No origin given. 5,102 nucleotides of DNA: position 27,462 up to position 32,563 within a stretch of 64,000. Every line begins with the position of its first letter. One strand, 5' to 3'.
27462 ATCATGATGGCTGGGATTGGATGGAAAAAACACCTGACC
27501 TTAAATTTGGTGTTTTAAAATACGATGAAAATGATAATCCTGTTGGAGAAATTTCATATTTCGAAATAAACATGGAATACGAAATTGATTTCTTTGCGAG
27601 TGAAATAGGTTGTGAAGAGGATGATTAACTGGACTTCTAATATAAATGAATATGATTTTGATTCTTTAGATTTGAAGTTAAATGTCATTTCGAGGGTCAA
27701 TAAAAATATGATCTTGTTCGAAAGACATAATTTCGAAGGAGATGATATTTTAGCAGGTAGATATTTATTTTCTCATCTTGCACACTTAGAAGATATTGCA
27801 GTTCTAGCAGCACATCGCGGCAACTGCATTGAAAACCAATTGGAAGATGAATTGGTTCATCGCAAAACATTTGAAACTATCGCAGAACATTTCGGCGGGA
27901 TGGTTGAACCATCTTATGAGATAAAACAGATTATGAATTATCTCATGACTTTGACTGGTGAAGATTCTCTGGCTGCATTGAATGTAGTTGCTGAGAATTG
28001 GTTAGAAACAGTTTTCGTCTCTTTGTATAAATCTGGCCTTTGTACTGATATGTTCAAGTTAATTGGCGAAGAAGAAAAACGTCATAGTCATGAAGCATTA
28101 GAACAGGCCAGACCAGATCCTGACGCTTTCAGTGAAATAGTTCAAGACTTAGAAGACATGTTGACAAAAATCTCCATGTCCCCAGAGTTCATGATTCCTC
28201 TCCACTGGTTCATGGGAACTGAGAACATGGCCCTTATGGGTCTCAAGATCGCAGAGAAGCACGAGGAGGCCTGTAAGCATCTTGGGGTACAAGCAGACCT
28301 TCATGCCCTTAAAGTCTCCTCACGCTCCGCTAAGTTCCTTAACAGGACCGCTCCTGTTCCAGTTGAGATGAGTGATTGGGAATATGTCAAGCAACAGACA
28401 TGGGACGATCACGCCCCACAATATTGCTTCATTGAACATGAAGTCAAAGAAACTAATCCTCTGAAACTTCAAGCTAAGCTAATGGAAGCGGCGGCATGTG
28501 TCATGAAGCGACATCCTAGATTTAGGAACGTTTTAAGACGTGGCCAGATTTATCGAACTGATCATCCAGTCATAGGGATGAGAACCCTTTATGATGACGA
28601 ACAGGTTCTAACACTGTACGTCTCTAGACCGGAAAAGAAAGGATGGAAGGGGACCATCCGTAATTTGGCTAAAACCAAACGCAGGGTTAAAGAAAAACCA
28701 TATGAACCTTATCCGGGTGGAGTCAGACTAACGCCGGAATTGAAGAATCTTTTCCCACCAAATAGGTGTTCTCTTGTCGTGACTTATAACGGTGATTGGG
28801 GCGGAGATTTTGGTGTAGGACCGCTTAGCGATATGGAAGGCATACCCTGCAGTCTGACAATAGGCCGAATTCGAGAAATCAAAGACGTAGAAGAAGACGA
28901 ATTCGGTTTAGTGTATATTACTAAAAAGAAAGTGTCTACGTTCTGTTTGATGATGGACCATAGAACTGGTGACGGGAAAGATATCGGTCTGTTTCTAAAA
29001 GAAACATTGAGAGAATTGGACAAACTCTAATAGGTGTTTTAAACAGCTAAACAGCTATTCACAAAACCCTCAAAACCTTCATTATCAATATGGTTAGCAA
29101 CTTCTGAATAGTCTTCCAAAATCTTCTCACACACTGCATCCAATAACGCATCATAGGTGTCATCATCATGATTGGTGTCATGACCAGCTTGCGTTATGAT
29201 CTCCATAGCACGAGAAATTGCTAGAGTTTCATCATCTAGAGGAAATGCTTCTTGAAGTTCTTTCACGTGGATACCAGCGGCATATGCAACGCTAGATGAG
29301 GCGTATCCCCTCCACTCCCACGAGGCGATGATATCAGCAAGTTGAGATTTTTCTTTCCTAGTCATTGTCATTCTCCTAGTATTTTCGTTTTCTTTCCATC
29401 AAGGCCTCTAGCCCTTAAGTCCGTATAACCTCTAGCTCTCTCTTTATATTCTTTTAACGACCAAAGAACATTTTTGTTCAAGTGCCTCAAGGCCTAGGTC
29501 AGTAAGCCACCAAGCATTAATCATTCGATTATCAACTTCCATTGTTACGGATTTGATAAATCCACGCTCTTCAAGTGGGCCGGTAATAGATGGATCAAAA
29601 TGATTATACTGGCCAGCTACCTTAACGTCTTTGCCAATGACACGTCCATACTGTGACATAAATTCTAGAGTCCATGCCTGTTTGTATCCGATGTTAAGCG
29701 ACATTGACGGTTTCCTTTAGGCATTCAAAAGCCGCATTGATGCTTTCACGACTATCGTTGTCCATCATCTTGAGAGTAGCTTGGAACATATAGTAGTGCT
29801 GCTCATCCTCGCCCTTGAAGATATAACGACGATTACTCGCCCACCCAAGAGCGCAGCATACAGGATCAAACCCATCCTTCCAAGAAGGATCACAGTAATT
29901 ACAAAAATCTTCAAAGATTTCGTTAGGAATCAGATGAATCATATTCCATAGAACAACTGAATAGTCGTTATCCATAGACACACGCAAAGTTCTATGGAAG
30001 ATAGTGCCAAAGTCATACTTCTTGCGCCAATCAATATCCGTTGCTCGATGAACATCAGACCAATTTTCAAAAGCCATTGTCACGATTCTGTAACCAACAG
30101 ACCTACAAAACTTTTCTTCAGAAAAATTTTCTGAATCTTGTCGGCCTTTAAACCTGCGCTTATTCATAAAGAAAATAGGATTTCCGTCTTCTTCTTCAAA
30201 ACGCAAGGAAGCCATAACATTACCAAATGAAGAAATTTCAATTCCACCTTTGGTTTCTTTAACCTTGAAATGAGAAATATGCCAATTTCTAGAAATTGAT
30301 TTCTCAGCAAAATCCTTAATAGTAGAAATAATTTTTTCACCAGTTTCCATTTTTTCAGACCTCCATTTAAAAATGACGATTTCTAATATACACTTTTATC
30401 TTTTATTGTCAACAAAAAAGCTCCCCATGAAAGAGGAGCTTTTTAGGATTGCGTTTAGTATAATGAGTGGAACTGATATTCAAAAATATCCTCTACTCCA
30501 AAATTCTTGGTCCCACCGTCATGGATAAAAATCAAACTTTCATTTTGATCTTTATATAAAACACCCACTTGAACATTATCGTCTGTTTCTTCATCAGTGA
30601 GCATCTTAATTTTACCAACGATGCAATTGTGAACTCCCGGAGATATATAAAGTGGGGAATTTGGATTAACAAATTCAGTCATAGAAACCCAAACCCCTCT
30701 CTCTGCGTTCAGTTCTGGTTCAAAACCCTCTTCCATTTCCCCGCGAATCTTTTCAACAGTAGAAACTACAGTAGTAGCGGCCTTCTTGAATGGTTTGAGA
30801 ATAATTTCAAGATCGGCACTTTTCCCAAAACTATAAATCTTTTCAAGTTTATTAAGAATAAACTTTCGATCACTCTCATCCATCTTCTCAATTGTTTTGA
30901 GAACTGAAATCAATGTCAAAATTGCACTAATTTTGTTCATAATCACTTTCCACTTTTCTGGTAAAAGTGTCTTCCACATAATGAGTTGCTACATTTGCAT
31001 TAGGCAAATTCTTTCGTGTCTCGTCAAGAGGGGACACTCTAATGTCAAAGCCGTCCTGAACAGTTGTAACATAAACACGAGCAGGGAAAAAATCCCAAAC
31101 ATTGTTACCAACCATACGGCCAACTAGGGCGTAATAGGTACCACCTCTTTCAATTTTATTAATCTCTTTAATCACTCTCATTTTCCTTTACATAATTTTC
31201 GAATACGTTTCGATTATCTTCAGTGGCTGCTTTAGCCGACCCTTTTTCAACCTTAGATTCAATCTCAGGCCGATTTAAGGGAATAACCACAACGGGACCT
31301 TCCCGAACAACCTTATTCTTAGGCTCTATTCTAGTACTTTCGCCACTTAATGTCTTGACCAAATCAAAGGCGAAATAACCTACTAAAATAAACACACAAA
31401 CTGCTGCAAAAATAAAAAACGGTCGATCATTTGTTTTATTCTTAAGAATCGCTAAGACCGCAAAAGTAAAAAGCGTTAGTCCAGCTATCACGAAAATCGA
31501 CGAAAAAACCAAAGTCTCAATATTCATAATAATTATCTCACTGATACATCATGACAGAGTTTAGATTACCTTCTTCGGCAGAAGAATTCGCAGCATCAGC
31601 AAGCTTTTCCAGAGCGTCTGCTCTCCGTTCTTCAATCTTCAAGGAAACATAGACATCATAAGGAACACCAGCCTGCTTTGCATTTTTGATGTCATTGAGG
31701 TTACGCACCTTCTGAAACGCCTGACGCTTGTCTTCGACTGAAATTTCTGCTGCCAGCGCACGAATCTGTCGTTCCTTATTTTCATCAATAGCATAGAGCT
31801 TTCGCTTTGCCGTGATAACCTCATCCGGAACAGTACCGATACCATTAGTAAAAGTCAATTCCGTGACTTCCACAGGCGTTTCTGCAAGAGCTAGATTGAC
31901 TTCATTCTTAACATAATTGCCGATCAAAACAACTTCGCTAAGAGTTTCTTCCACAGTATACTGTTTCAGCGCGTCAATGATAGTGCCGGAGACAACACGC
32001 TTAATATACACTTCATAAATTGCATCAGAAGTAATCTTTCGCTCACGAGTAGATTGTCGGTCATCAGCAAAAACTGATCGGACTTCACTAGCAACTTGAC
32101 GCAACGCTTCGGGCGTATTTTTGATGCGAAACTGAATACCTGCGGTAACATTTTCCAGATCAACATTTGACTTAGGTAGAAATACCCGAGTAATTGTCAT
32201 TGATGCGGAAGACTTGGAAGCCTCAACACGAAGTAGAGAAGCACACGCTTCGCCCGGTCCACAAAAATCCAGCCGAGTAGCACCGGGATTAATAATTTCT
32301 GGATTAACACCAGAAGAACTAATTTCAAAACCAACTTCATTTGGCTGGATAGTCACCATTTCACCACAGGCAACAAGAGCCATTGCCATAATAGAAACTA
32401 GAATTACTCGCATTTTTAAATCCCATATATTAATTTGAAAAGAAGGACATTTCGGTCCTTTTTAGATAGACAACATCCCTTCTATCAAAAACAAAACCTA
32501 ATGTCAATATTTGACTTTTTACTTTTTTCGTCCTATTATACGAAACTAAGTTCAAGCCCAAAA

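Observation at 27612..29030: Unusual fusion: diiron-carboxylate-type domain (2x E...ExxH) joined to an E2/CAT-like acyltransferase domain (DHRxxDG)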

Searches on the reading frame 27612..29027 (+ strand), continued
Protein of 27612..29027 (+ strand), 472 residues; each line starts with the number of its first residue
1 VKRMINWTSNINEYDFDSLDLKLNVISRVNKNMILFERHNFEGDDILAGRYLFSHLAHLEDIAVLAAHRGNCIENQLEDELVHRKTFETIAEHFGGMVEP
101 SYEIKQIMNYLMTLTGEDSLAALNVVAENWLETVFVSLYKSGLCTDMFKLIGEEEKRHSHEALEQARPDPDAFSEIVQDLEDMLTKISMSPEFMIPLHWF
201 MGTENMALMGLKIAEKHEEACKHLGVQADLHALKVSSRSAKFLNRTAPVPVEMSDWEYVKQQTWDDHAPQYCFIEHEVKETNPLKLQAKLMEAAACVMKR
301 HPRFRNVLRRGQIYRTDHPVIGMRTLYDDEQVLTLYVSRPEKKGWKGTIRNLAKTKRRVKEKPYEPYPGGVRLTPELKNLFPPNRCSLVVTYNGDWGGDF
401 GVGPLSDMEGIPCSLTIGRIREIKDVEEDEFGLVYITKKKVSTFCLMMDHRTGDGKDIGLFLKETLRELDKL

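Call 16: find_related_loci(query=A1, collection=viral_contigs, flank=8000)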
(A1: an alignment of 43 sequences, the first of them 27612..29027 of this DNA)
Query A1 (472 aa) in viral_contigs; peptide patterns used: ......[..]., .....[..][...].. (x = any residue, [..] = any of these).
31 stretches matched a pattern; 7 encode a relative of the query (tblastn E <= 1e-3); 7 distinct loci.
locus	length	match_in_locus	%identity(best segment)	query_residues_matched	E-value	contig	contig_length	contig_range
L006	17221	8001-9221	41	46-459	6e-90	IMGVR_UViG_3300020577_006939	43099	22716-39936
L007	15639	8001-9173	37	47-461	4e-85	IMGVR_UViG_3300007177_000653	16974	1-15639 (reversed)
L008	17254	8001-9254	35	18-461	5e-82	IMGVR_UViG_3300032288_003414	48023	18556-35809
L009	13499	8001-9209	34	43-462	5e-74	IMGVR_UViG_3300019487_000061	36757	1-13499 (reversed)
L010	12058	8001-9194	30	48-462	2e-56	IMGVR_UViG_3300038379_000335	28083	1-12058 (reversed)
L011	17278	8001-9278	31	18-469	4e-56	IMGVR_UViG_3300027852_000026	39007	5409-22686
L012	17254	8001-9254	36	28-462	8e-85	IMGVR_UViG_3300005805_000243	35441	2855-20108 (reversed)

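Call 21: fold_search(model_id=the predicted structure, library=pdb)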
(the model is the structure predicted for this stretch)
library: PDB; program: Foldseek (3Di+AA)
matches with E <= 10: 627; with E <= 0.001: 105
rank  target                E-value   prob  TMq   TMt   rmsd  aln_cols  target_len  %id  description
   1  7q5r_A                1.5e-10  1.00  0.33  0.70   4.7       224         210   20  Protein community member pyruvate dehydrogenase complex E2 core from C. thermophilum (released 2022-02-02)
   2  9y6t_A                2.0e-10  1.00  0.35  0.65   9.4       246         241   17  Structure of Mycobacterium tuberculosis pyruvate dehydrogenase complex E2p core subunit DlaT in a hexamer state (released 2026-02-25)
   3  4n72_B                2.9e-10  1.00  0.33  0.62   9.2       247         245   14  Catalytic domain from dihydrolipoamide acetyltransferase of pyruvate dehydrogenase from Escherichia coli (released 2014-04-23)
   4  7r5m_A                3.7e-10  1.00  0.34  0.66  11.3       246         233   15  Core-binding domain of fungal E3-binding domain bound to the pyruvate dehydrogenase E2 core (released 2023-01-18)
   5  3mae_A                7.3e-10  1.00  0.34  0.65   8.9       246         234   15  CRYSTAL STRUCTURE OF PROBABLE DIHYDROLIPOAMIDE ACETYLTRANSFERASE FROM LISTERIA MONOCYTOGENES 4b F2365 (released 2010-04-07)
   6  6zlm_A                7.6e-10  1.00  0.34  0.65   9.1       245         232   16  Dihydrolipoyllysine-residue acetyltransferase component of fungal pyruvate dehydrogenase complex with protein X bound (released 2020-09-23)
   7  3mae_C                8.8e-10  1.00  0.33  0.63   9.3       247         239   15  CRYSTAL STRUCTURE OF PROBABLE DIHYDROLIPOAMIDE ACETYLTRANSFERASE FROM LISTERIA MONOCYTOGENES 4b F2365 (released 2010-04-07)
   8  3mae_B                1.1e-09  1.00  0.33  0.63   8.9       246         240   15  CRYSTAL STRUCTURE OF PROBABLE DIHYDROLIPOAMIDE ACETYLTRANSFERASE FROM LISTERIA MONOCYTOGENES 4b F2365 (released 2010-04-07)
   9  9njt_A                1.4e-09  1.00  0.33  0.65   8.5       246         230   15  Structure of native octahedral assembly of D. discoideum Odo2 (released 2025-03-12)
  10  8piu_A                1.4e-09  1.00  0.35  0.68   8.7       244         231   14  60-meric complex of dihydrolipoamide acetyltransferase (E2) of the human pyruvate dehydrogenase complex (released 2024-07-10)
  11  7b9k_A                2.3e-09  1.00  0.33  0.48   8.8       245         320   14  Cryo-EM structure of the dihydrolipoyl transacetylase cubic core of the E. coli pyruvate dehydrogenase complex includi (released 2021-08-11)
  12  8x02_A                2.9e-09  1.00  0.33  0.64   9.4       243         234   14  E2 core of 2-oxoglutarate dehydrogenase complex (released 2024-10-30)
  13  1scz                  3.2e-09  1.00  0.32  0.62   8.8       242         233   16  Improved structural model for the catalytic domain of E.coli dihydrolipoamide succinyltransferase (released 2004-03-02)
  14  9j1w_A                3.8e-09  1.00  0.34  0.68   9.1       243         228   15  Endogenous dihydrolipoamide acetyltransferase (E2) core of pyruvate dehydrogenase complex from pig heart (released 2025-02-05)
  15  8x03_0                4.0e-09  1.00  0.34  0.68   9.5       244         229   14  Structure of mitochondrial soluble protein (released 2024-11-06)
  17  1b5s_A                5.6e-09  1.00  0.33  0.62   8.6       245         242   17  DIHYDROLIPOYL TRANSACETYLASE (E.C.2.3.1.12) CATALYTIC DOMAIN (RESIDUES 184-425) FROM BACILLUS STEAROTHERMOPHILUS (released 1999-02-16)
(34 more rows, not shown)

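Call 30: find_related_loci(query=A1, collection=genome_contigs, flank=8000)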
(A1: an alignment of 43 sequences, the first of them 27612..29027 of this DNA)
Query A1 (472 aa) in genome_contigs; peptide patterns used: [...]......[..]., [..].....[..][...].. (x = any residue, [..] = any of these).
220 stretches matched a pattern; 1 encode a relative of the query (tblastn E <= 1e-3); 1 distinct loci.
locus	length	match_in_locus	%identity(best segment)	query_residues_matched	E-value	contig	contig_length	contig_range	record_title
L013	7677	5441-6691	27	47-472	2e-41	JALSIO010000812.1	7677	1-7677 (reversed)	MAG: Myxococcales bacterium isolate 354-166_metabat2_scaf2bin.036 354-166_scaffold_9330_c1, whole genome shotgun sequenc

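Call 51: find_encoding_contigs(protein=P0035, flank=9000, max_places=1)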
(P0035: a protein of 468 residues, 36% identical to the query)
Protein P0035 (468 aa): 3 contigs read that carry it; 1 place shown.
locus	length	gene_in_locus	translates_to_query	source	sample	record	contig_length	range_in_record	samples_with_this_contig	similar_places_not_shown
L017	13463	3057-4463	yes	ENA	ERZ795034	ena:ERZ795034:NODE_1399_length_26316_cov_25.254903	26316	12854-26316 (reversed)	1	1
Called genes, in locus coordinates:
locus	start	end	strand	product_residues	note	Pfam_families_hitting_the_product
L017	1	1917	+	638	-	?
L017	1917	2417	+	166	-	-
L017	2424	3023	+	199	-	-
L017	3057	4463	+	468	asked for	PF00198:2-oxoacid_dh (weak)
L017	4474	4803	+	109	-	-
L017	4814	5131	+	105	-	PF11195:Tad2-like (weak)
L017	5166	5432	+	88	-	-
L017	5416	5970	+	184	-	-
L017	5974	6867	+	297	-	PF11860:Muramidase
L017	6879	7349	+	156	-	-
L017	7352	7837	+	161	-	-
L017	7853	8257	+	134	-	-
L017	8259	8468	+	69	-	-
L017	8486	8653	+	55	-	-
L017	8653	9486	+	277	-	-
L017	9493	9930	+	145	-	-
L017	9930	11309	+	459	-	-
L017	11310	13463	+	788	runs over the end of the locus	-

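Call 52: find_encoding_contigs(protein=P0038, flank=9000, max_places=1)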
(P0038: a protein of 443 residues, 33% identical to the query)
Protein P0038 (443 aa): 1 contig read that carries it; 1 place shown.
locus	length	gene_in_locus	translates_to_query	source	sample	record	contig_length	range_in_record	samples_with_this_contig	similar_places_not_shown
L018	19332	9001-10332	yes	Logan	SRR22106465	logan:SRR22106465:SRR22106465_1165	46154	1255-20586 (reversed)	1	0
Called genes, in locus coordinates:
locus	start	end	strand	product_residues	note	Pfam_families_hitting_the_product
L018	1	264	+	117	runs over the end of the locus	-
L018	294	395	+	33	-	-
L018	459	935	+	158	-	PF08875:DUF1833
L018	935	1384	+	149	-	PF00877:NLPC_P60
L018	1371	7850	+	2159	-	-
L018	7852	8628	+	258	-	-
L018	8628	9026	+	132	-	-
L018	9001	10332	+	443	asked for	-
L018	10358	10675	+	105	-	PF16083:Phage_holin_3_3 (weak)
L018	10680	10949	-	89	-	PF00583:Acetyltransf_1 (weak), PF13508:Acetyltransf_7, PF13673:Acetyltransf_10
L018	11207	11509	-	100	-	PF08681:TacA1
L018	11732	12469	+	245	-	PF01471:PG_binding_1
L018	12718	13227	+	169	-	-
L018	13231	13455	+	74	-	-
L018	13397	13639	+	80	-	-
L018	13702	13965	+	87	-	-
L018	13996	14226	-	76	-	-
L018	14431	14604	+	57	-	PF08085:Entericidin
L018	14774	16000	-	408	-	PF00083:Sugar_tr (weak), PF07690:MFS_1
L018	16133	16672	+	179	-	PF02082:Rrf2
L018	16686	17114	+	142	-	PF07883:Cupin_2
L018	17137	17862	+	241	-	PF01073:3Beta_HSD (faint), PF01370:Epimerase, PF13460:NAD_binding_10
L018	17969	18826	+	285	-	PF01292:Ni_hydr_CYTB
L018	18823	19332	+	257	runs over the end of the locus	PF00174:Oxidored_molyb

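Call 53: find_encoding_contigs(protein=P0041, flank=9000, max_places=1)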
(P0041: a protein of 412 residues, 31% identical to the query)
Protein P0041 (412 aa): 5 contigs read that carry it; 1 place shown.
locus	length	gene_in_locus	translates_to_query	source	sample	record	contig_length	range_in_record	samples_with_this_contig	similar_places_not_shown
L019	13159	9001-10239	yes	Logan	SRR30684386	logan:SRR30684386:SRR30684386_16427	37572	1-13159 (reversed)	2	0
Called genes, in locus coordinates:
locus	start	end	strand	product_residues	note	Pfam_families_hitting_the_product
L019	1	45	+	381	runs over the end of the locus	-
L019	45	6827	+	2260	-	PF02195:ParB_N (faint), PF04002:RadC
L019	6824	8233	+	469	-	-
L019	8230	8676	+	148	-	-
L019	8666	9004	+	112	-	-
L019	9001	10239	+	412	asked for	-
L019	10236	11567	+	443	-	-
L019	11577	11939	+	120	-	-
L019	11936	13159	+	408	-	?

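Call 54: search_protein_families(library=ncbifam, proteins=[window:27612-29027:+], max_evalue=0.01)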
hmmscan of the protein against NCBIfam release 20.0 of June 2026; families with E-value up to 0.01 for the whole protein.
window:27612-29027:+ (472 aa): 0 families

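Call 71: search_protein_families(library=padloc, proteins=[window:27612-29027:+], max_evalue=0.01)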
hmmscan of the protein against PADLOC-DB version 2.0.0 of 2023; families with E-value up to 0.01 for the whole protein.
window:27612-29027:+ (472 aa): 0 families

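Call 87: find_encoding_contigs(protein=P0009, flank=9000, max_places=1)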
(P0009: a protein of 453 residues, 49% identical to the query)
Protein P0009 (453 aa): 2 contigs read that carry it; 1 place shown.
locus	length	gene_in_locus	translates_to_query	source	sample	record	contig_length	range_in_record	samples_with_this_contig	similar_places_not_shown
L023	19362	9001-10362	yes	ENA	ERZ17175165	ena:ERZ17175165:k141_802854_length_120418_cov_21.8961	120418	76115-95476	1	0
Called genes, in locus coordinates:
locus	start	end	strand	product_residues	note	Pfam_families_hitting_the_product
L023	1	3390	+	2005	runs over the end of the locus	PF21722:Gly_rich_2 (weak)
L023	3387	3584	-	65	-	PF00313:CSD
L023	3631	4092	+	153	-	-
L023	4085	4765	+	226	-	-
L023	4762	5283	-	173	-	-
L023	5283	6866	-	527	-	-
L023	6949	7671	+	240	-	-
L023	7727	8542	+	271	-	-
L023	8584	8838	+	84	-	-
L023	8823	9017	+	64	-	-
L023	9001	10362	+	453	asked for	-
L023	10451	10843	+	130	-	-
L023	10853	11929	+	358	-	-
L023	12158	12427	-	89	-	-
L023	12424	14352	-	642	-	PF02518:HATPase_c, PF00204:DNA_gyraseB, PF01751:Toprim (weak)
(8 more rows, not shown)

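Call 88: find_encoding_contigs(protein=P0024, flank=9000, max_places=1)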
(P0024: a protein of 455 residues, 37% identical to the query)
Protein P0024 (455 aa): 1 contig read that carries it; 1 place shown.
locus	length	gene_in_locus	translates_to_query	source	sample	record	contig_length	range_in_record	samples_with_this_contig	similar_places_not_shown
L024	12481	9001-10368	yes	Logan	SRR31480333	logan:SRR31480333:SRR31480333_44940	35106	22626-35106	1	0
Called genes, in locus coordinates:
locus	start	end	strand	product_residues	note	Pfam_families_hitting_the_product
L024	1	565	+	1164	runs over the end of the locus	PF20155:TMP_3, PF09718:Tape_meas_lam_C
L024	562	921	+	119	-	-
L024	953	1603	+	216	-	PF05100:Phage_tail_L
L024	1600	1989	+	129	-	PF00877:NLPC_P60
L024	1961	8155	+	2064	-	PF24801:FNIII-A_GpJ (weak), PF13550:Phage-tail_3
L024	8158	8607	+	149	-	-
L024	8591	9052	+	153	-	-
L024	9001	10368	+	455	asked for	-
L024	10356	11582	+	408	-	-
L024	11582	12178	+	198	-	-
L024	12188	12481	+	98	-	?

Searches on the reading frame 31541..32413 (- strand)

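Call 41: search_protein_families(library=phrogs, proteins=[window:31541-32413:-], max_evalue=0.001)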
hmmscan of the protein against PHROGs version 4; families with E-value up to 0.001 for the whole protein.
window:31541-32413:- (291 aa): 1 family
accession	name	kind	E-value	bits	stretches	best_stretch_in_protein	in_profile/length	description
phrog_200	-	other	6.3e-15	56.2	1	3-280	87-318/379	lipoprotein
